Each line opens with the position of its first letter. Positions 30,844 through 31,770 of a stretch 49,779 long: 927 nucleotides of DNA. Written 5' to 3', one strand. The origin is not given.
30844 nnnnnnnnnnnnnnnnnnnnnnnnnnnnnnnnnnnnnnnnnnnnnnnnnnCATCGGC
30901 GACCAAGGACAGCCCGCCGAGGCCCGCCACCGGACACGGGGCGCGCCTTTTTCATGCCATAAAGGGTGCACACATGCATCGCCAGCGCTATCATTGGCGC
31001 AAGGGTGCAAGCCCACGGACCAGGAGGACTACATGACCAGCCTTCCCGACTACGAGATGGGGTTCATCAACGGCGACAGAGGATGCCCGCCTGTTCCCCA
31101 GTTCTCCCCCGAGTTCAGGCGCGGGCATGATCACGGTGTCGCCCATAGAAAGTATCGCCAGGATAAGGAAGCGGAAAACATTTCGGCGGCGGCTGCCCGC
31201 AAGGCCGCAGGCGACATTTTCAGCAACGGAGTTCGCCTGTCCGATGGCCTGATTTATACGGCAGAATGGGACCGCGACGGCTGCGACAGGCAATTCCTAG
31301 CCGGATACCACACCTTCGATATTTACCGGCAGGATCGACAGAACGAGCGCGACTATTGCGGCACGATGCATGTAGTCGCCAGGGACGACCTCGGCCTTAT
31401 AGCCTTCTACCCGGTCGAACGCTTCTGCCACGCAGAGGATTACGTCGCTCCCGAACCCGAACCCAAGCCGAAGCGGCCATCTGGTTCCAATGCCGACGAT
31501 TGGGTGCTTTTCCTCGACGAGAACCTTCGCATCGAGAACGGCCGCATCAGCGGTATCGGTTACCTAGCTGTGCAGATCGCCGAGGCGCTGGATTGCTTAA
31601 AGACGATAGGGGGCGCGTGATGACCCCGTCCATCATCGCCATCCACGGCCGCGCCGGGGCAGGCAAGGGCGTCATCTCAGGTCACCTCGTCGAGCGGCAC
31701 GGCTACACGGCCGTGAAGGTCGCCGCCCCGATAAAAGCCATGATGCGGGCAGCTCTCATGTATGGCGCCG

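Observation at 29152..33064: Six-gene island transcribed antisense inside the head-morphogenesis module, between terL and gpW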

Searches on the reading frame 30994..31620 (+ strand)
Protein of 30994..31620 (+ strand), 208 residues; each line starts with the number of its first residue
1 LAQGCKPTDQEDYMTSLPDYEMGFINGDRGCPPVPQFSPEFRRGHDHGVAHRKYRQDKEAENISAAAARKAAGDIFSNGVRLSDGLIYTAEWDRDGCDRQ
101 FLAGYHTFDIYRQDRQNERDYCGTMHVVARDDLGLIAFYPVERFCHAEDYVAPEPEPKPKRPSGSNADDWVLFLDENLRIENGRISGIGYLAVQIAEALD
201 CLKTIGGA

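Call 4: search_protein_families(library=pfam, max_evalue=1, proteins=[window:30994-31620:+])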
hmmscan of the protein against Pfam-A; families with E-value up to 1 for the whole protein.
window:30994-31620:+ (208 aa): 0 families

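Call 5: search_protein_families(library=phrogs, max_evalue=0.1, proteins=[window:30994-31620:+])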
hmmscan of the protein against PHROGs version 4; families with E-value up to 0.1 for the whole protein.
window:30994-31620:+ (208 aa): 0 families

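Call 6: search_protein_families(library=padloc, max_evalue=0.1, proteins=[window:30994-31620:+])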
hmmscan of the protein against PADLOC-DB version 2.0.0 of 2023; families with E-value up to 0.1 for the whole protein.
window:30994-31620:+ (208 aa): 0 families

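Call 7: search_protein_families(library=ncbifam, max_evalue=0.1, proteins=[window:30994-31620:+])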
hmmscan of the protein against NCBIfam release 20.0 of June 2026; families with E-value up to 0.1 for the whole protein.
window:30994-31620:+ (208 aa): 0 families

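Call 53: find_homologous_proteins(query=window:31033-31620:+, max_evalue=0.01)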
Query window:31033-31620:+ (195 aa): 2 proteins with E <= 0.01 among 213 candidates.
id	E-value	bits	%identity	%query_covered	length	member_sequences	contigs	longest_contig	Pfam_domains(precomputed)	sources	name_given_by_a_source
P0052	1.3e-132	458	100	100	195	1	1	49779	-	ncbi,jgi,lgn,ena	jgi:hypothetical protein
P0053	4.5e-6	45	66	21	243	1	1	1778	-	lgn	-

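Call 60: search_protein_families(library=pfam, max_evalue=0.01, proteins=[P0053])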
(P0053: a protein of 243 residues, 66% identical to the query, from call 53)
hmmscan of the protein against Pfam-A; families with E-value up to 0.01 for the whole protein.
P0053 (243 aa): 1 family
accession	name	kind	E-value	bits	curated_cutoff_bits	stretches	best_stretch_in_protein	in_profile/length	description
PF21662.3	WipA_N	-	0.00043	21.2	27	1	9-80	28-99/105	WipA, alpha-helical hairpin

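Call 78: search_solved_structures(query=window:31033-31620:+, max_evalue=1)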
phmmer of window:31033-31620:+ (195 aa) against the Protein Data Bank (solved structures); distinct sequences matched with E-value up to 1: 1.
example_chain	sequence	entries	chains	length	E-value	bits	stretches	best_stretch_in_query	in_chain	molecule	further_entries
9f3f_2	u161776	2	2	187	0.4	13.7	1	65-134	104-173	Nuclear cap-binding protein subunit 2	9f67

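Call 109: find_encoding_contigs(protein=P0053, flank=5000, max_places=3)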
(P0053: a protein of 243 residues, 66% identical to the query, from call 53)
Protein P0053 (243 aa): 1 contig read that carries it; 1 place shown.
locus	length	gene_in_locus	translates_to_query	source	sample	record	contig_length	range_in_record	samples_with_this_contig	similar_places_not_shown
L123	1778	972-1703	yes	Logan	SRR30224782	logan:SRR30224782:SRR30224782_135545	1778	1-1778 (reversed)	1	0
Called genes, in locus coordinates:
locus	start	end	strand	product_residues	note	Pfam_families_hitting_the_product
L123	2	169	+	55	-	?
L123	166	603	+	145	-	-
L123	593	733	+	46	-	-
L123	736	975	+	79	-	-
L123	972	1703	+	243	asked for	-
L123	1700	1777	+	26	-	?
